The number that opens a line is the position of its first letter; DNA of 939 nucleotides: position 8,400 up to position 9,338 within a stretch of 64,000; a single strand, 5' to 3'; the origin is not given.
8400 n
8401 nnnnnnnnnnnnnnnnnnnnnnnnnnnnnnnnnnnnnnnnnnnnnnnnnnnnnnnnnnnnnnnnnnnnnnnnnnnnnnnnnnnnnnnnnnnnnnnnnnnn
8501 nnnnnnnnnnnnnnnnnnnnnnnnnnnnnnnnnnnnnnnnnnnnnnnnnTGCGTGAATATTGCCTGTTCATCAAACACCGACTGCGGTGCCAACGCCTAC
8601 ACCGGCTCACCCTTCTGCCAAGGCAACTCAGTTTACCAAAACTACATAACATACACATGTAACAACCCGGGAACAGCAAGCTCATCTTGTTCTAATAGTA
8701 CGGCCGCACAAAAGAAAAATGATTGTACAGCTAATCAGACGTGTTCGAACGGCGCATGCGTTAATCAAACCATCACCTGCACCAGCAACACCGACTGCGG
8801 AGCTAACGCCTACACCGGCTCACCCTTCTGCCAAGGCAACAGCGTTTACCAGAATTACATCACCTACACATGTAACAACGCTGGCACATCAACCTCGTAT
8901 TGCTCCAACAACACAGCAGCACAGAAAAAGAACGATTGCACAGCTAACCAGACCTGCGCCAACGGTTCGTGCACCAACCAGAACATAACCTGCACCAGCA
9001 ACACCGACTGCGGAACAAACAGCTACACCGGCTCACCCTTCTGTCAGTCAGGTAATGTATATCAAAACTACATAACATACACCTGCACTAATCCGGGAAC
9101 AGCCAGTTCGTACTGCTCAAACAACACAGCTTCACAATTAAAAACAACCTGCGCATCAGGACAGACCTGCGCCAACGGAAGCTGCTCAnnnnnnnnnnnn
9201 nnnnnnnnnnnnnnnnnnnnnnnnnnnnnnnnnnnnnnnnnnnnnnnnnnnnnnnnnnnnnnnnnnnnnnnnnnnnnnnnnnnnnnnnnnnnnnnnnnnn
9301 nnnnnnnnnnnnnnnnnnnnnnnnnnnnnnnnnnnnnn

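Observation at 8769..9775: Perfect 426-bp tandem repeats inside the giant surface-protein gene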

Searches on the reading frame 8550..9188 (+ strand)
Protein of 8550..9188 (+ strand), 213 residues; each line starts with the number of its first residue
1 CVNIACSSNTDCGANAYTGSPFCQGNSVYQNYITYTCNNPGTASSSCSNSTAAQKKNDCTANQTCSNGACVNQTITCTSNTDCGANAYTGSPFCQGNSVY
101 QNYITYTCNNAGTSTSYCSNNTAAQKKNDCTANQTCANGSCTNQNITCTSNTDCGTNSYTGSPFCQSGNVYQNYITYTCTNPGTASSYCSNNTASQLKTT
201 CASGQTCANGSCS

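Call 30: search_protein_families(library=pfam, proteins=[window:8550-9188:+], max_evalue=10)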
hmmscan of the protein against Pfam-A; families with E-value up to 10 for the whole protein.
window:8550-9188:+ (213 aa): 5 families
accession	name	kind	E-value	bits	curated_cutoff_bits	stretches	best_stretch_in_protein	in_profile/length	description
PF18351.6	Ago_N_1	-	0.0011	19.8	25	2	94-115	63-84/95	Fungal Argonaute N-terminal domain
PF10378.14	RRM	-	0.089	12.9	21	0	161-178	25-42/52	Putative RRM domain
PF04706.18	Dickkopf_N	-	0.18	12.6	25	2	6-71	2-51/51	Dickkopf N-terminal cysteine-rich region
PF17771.6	ADAMTS_CR_2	-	0.8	10.6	27.3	2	12-71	11-69/69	ADAMTS cysteine-rich domain 2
PF12891.13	Glyco_hydro_44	-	1.6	9.1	25.1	1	111-163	43-95/223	Glycoside hydrolase family 44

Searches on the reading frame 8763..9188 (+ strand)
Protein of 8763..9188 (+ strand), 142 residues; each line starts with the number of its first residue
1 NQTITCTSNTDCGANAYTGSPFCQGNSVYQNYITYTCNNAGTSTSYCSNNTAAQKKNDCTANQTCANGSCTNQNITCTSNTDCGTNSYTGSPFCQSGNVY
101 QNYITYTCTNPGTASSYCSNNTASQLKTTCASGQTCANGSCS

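Call 42: predict_structure(alignment_id=A1)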
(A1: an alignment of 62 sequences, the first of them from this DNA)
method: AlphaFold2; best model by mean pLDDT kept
length: 142 residues; sequences in the alignment: 62
mean_pLDDT: 94.4   pTM: 0.58
mean pLDDT of the five models: 94.4, 92.4, 86.4, 86.4, 85.3
residues with pLDDT >= 90: 129; 70-90: 12; 50-70: 1; < 50: 0
segments of 3 or more residues with pLDDT < 50: none
pLDDT, mean of each block of 10 residues (from residue 1): 89 96 97 97 96 96 91 91 96 96 97 92 96 93 94
secondary structure, 60 per line:
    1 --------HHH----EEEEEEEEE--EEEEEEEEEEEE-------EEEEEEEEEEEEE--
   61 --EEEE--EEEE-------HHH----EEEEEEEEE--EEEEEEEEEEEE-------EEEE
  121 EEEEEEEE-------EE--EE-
elements in order: E16-24 E27-38 E46-58 E63-66 E69-72 E87-95 E98-109 E117-128

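Call 45: fold_search(model_id=the predicted structure, library=pdb)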
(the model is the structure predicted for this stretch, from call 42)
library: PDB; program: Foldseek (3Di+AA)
matches with E <= 10: 63; with E <= 0.001: 0
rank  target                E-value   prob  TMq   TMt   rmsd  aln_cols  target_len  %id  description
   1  9a3x_B                6.5e-01  0.08  0.10  0.16  17.9       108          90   13  Predicted model of tissue transglutaminase 2 (TG2) in complex with plasma fibronectin type I modules 2 and 3 (FNI2-3) (released 2024-02-02)
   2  6cvz_A                1.6e+00  0.06  0.15  0.08  19.8       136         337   12  Crystal structure of the WD40-repeat of RFWD3 (released 2018-06-27)
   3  6n60_C                2.0e+00  0.10  0.23  0.04  17.1       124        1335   14  Escherichia coli RNA polymerase sigma70-holoenzyme bound to upstream fork promoter DNA and Microcin J25 (MccJ25) (released 2019-01-09)
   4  4id2_A                2.4e+00  0.05  0.19  0.19  24.9       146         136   10  Crystal structure of a DUF4738 family protein (BACOVA_05496) from Bacteroides ovatus ATCC 8483 at 2.15 A resolution (released 2013-02-13)
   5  8cq0_A                2.8e+00  0.06  0.19  0.02  27.0       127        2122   10  Photorhabdus luminescens TcdA1 prepore-to-pore intermediate, K567W K2008W mutant (released 2024-03-13)
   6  5afu_L                2.9e+00  0.09  0.20  0.12  30.0       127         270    5  Cryo-EM structure of dynein tail-dynactin-BICD2N complex (released 2015-03-11)
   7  5gq9_A                3.4e+00  0.33  0.23  0.06   4.0        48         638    8  Crystal structure of Thermus thermophilus Argonaute in complex with g1C siDNA and DNA target (released 2017-08-09)
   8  7cmg_A                3.6e+00  0.05  0.19  0.07  26.2       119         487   12  The Structure of the periplasmic domain of PorM (released 2020-09-02)
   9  3udg_B                3.6e+00  0.02  0.12  0.09  26.6       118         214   11  Structure of Deinococcus radiodurans SSB bound to ssDNA (released 2012-05-16)
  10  3udg_C                4.2e+00  0.02  0.14  0.10  25.7       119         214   11  Structure of Deinococcus radiodurans SSB bound to ssDNA (released 2012-05-16)
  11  3lk2_B                4.5e+00  0.07  0.20  0.13  29.9       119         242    4  Crystal structure of CapZ bound to the uncapping motif from CARMIL (released 2010-04-07)
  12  3cqn_A                4.7e+00  0.06  0.19  0.17  24.0       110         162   11  Crystal Structure of the Lipocalin domain of Violaxanthin de-epoxidase (VDE) at pH7 (released 2009-04-21)
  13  8cpz_A                4.7e+00  0.04  0.18  0.02  26.9       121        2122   10  Photorhabdus luminescens TcdA1 prepore-to-pore intermediate, K1179W mutant (released 2024-03-13)
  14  5vob_D                4.9e+00  0.23  0.22  0.19   3.8        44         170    2  Crystal structure of HCMV Pentamer in complex with neutralizing antibody 8I21 (released 2017-07-05)
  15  3aae_H                4.9e+00  0.07  0.20  0.13  30.3       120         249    3  Crystal structure of Actin capping protein in complex with CARMIL fragment (released 2010-11-17)
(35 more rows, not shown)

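Call 46: search_solved_structures(query=A1, max_evalue=1)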
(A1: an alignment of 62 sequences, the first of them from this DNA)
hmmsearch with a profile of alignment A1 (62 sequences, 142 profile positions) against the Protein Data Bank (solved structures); distinct sequences matched with E-value up to 1: 8.
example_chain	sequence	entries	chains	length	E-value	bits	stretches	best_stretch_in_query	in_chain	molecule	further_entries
2fyj_A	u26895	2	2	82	0.00037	23.7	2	61-87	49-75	Low-density lipoprotein receptor-related protein 1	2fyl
4ec7_A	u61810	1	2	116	0.11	15.7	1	84-135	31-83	Venom nerve growth factor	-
6cxo_A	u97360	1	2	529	0.27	14.5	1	44-90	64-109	Complement component C9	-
9dqz_M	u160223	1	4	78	0.51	13.5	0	52-85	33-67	Very low-density lipoprotein receptor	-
8ufc_V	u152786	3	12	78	0.54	13.4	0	51-84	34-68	Very low-density lipoprotein receptor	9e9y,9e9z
8ys2_M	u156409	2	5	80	0.67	13.2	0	52-85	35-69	Very low-density lipoprotein receptor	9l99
9uio_R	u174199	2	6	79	0.68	13.1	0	52-85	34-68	Very low-density lipoprotein receptor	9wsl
8xi4_M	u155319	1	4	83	0.81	12.9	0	51-86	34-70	Very low-density lipoprotein receptor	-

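Call 57: search_protein_families(library=ncbifam, proteins=[window:8763-9188:+], max_evalue=10)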
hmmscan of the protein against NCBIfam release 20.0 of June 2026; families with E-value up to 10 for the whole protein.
window:8763-9188:+ (142 aa): 0 families

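Call 67: search_protein_representatives(alignment_id=A1)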
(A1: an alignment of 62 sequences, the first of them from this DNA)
Query: 62 sequences, 142 profile positions. Proteins with E-value up to 0.001 (for the whole library): 1700; up to 1e-10: 1064; up to 1e-30: 435. The best 150 are listed.
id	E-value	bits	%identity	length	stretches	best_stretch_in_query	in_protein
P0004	0.0e+00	1319.3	-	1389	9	2-142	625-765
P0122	0.0e+00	1218.8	-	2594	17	1-142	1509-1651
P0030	1.3e-284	945.8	-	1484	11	1-141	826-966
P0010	3.9e-252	840.5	-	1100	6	1-142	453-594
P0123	6.0e-246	820.5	-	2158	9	1-142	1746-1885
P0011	3.2e-236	788.9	-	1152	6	2-142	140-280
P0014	1.4e-229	767.4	-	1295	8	3-142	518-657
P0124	2.6e-228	763.3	-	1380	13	3-141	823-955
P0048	1.2e-213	715.8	-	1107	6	2-142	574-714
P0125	3.7e-202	678.5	-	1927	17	3-131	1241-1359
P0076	8.8e-201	674.1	-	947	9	2-132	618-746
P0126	3.7e-200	672.0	-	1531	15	3-96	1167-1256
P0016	7.7e-191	641.8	-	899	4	2-142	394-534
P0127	4.3e-181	610.2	-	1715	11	5-142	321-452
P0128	4.7e-181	610.1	-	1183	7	2-141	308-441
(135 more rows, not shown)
